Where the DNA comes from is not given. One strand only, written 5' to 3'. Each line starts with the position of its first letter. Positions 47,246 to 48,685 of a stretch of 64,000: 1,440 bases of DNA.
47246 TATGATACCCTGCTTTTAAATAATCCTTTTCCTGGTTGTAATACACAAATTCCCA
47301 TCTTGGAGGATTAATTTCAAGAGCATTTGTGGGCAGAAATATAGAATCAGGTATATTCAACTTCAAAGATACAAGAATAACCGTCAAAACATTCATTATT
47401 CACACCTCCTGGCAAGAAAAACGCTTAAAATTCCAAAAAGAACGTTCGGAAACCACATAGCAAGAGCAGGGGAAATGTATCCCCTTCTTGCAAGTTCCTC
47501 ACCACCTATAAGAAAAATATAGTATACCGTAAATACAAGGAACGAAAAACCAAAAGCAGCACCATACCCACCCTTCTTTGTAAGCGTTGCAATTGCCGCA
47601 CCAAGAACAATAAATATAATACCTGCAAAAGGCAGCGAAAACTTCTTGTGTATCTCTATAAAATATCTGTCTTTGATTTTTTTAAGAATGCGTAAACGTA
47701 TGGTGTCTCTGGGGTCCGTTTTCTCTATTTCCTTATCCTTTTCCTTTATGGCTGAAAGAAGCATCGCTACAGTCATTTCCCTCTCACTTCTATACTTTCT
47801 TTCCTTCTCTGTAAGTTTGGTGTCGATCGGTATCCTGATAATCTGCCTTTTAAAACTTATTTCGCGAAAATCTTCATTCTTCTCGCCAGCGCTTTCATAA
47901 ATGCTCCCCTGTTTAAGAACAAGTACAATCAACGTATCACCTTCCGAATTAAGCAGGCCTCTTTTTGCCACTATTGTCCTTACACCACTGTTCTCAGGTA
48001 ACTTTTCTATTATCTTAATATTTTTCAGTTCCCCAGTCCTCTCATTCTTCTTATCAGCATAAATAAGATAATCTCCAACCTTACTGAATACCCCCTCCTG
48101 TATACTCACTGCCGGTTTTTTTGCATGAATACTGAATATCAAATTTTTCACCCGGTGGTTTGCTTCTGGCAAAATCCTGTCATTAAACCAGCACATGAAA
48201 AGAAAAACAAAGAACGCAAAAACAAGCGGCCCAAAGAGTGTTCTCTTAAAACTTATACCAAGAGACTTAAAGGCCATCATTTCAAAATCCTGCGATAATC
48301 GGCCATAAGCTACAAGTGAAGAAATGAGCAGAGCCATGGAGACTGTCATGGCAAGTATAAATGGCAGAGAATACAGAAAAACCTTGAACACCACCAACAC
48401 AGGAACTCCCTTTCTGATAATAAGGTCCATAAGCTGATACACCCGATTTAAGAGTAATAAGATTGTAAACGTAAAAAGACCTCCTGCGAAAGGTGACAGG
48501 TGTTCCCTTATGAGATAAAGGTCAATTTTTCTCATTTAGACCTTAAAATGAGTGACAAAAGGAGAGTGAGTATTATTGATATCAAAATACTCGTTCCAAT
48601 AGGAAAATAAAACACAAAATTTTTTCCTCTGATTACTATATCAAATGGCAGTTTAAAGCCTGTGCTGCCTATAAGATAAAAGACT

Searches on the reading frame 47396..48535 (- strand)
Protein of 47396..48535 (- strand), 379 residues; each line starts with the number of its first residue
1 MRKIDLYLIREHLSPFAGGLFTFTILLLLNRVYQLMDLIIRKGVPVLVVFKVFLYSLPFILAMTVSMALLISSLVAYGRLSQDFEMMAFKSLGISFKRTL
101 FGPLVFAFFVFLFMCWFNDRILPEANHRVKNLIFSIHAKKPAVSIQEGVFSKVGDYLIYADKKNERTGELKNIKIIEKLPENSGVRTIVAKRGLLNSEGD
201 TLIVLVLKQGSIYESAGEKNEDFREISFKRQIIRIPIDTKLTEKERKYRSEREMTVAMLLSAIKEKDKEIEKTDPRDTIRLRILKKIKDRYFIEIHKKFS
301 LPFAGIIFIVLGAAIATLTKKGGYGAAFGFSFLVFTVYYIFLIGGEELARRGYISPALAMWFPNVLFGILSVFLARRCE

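Call 3: search_protein_families(library=pfam, proteins=[window:47396-48535:-], max_evalue=1)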
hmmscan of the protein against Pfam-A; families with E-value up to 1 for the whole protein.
window:47396-48535:- (379 aa): 2 families
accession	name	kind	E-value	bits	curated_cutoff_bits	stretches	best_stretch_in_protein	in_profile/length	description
PF03739.19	LptF_LptG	-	2.2e-85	287.2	27.9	1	7-377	2-353/353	Lipopolysaccharide export system permease LptF/LptG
PF21928.1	XLF_CC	-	0.046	14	27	1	249-272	17-40/53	XLF protein coiled-coil region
